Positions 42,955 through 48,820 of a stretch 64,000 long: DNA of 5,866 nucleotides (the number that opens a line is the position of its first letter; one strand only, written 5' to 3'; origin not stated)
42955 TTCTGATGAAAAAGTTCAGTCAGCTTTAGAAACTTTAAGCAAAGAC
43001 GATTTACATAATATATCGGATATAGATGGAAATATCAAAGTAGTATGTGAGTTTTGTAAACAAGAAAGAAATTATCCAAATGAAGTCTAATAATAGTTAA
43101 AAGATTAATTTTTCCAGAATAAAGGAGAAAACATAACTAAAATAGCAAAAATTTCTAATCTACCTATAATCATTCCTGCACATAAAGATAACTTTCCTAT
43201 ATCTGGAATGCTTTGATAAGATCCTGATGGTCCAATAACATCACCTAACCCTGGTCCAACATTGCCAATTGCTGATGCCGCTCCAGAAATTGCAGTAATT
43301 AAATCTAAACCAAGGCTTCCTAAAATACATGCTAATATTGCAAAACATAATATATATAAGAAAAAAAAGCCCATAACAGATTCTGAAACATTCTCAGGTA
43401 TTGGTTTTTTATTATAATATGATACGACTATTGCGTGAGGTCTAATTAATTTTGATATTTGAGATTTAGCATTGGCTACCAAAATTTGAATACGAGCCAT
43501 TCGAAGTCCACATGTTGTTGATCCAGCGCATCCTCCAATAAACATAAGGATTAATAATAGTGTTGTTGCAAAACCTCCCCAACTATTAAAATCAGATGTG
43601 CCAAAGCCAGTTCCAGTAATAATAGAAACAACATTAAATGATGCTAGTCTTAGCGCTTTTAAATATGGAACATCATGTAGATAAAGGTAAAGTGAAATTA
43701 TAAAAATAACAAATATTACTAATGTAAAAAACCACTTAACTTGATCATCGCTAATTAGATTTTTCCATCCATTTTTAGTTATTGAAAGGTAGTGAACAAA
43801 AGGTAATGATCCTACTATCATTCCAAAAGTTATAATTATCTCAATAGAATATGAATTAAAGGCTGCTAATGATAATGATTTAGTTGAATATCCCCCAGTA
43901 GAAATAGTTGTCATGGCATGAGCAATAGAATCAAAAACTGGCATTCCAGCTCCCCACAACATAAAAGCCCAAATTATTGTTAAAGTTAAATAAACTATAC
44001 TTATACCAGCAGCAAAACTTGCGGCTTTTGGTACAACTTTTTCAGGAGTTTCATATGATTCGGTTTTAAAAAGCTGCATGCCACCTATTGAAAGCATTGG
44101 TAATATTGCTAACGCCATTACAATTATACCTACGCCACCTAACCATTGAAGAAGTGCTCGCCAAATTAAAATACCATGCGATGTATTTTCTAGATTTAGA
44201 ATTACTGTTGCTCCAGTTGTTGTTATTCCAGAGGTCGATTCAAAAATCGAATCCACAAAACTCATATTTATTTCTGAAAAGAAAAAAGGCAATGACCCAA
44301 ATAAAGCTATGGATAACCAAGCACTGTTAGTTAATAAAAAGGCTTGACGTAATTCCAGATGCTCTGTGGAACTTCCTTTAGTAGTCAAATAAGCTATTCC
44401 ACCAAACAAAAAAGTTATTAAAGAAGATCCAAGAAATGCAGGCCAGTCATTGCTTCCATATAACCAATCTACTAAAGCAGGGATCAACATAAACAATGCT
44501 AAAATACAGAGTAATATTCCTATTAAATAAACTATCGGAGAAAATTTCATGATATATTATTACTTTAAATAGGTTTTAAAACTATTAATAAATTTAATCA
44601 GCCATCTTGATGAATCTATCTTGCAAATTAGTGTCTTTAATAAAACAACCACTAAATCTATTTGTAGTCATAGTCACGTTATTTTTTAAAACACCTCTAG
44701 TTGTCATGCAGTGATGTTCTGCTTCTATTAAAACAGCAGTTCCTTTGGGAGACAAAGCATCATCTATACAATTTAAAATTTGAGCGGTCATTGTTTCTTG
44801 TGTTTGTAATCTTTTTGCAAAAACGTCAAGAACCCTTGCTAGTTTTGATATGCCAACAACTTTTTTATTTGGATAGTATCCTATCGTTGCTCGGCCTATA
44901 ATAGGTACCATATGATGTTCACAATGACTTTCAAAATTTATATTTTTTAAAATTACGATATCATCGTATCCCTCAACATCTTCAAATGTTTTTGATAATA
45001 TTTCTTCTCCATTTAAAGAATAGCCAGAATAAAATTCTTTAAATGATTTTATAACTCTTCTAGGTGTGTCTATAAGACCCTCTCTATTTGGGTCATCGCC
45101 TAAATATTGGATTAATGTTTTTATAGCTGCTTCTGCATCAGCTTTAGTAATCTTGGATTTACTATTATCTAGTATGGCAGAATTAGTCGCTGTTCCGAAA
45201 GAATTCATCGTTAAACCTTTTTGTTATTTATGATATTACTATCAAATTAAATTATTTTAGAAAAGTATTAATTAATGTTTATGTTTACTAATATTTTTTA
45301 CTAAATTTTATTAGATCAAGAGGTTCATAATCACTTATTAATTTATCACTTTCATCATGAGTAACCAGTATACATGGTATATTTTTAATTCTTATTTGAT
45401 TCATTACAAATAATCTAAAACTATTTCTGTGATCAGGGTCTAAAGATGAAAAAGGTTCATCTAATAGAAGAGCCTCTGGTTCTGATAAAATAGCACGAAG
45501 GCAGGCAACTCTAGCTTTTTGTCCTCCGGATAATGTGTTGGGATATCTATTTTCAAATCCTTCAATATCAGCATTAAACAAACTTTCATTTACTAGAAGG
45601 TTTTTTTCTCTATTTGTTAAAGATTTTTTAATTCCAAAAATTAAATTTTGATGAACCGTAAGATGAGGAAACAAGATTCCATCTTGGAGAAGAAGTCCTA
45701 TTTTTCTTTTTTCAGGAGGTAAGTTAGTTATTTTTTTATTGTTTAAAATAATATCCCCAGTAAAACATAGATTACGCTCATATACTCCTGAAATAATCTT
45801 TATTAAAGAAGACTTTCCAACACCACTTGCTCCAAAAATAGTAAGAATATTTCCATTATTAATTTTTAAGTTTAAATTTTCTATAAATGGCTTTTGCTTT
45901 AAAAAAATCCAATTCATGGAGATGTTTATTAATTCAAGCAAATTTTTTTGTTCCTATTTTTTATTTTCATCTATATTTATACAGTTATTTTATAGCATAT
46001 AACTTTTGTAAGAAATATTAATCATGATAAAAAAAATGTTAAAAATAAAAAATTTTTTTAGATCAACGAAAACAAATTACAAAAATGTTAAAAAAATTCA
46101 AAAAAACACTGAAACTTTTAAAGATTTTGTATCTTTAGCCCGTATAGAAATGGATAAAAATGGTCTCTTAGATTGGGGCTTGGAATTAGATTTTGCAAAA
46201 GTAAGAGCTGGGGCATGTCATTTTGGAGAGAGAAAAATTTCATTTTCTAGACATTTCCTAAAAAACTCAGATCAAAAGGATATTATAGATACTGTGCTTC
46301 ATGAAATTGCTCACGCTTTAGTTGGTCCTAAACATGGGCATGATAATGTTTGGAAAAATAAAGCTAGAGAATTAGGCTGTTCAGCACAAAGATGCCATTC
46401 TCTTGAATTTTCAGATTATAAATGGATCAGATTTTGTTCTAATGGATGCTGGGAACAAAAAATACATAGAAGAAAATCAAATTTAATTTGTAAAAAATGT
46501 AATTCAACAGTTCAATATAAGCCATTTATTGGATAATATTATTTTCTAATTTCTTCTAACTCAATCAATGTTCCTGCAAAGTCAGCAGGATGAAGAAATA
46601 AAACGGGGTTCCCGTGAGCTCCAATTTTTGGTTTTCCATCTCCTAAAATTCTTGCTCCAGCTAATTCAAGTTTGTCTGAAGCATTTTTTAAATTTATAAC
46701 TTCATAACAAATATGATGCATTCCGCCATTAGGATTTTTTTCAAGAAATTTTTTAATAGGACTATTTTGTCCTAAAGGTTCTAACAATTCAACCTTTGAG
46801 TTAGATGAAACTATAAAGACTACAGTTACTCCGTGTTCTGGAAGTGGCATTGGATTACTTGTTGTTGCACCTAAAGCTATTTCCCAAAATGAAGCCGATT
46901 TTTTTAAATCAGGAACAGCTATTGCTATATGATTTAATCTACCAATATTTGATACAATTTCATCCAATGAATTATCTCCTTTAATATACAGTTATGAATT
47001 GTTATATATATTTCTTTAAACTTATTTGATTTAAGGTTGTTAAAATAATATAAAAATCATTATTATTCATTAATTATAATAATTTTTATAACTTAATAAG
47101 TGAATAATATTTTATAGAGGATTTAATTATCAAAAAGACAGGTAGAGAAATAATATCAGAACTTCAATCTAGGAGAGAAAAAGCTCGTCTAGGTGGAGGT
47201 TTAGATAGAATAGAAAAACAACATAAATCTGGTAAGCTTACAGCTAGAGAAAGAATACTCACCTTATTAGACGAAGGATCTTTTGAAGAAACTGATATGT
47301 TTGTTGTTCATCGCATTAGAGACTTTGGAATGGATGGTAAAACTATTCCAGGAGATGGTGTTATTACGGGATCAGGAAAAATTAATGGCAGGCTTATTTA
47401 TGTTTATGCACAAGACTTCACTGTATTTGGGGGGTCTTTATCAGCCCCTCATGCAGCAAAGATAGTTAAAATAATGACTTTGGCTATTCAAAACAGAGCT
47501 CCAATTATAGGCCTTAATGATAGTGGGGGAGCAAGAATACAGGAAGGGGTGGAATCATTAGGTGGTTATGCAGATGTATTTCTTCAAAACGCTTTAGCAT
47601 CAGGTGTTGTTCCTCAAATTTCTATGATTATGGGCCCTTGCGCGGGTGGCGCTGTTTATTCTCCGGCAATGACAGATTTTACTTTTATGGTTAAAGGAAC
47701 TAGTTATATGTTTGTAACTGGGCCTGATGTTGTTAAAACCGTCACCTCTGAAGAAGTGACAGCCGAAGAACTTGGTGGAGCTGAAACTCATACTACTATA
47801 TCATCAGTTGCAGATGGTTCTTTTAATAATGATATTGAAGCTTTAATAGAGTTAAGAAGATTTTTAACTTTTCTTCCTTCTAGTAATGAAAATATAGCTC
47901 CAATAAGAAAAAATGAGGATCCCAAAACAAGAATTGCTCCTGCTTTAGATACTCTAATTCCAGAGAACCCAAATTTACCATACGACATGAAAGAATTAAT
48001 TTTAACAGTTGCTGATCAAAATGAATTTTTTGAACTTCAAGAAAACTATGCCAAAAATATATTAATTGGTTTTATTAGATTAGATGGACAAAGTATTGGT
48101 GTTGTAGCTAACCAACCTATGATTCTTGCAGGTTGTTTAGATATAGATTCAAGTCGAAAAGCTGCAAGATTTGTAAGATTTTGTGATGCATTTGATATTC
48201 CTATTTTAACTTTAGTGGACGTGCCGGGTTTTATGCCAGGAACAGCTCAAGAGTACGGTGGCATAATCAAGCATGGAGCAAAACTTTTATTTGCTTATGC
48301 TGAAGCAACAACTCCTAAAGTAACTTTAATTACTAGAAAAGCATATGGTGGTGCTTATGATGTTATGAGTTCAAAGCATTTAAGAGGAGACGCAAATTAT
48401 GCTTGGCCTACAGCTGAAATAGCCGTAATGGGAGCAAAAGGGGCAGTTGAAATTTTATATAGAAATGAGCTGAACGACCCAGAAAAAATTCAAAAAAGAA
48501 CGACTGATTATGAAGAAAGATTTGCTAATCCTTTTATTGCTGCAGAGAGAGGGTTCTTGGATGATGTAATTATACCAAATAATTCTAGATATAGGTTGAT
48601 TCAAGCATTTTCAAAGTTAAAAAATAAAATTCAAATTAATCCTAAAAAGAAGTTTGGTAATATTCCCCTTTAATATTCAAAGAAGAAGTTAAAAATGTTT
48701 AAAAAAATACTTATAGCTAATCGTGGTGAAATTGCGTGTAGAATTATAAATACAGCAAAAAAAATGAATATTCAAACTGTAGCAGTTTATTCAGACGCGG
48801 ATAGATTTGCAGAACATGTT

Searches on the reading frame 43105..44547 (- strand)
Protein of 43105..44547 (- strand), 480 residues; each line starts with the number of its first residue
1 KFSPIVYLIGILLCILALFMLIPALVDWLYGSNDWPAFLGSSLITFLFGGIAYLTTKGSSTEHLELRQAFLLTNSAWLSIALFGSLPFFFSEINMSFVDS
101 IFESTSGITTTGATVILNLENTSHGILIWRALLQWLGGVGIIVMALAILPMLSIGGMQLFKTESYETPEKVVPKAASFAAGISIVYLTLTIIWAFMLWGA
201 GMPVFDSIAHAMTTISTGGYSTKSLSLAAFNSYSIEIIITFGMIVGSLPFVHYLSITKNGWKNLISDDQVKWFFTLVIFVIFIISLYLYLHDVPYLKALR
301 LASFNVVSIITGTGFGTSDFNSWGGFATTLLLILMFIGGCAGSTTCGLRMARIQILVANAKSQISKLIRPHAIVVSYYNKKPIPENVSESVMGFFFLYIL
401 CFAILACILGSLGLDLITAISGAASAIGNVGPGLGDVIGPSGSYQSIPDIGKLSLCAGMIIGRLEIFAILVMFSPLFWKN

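Call 86: search_protein_families(library=pfam, proteins=[window:43105-44547:-], max_evalue=0.00001)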
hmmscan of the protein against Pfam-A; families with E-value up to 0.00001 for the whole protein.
window:43105-44547:- (480 aa): 1 family
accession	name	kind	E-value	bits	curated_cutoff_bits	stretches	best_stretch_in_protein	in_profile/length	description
PF02386.22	TrkH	-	4.2e-64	217.3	27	1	38-474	5-491/502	Cation transport protein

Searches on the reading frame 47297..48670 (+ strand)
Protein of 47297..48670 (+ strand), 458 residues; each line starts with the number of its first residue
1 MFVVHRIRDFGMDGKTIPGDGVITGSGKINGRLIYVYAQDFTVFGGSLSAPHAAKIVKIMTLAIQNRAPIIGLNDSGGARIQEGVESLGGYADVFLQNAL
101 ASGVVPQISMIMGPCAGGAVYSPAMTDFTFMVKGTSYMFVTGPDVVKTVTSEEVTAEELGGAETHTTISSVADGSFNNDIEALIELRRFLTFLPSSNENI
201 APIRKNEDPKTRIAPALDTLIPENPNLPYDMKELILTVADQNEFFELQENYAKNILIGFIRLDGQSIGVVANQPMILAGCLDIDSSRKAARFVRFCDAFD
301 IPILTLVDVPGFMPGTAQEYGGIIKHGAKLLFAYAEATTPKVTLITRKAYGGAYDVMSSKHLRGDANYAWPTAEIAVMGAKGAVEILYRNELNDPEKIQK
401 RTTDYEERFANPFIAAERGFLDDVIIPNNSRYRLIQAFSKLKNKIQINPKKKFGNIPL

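Call 86: search_protein_families(library=pfam, proteins=[window:47297-48670:+], max_evalue=0.00001)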
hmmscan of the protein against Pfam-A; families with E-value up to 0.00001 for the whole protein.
window:47297-48670:+ (458 aa): 2 families
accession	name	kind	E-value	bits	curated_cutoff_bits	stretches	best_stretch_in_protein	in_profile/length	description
PF01039.27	Carboxyl_trans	-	4.9e-176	586.6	22.3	1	2-456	29-493/493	Carboxyl transferase domain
PF03255.19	ACCA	-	1.8e-11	44.3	23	1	285-359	132-207/310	Acetyl co-enzyme A carboxylase carboxyltransferase-like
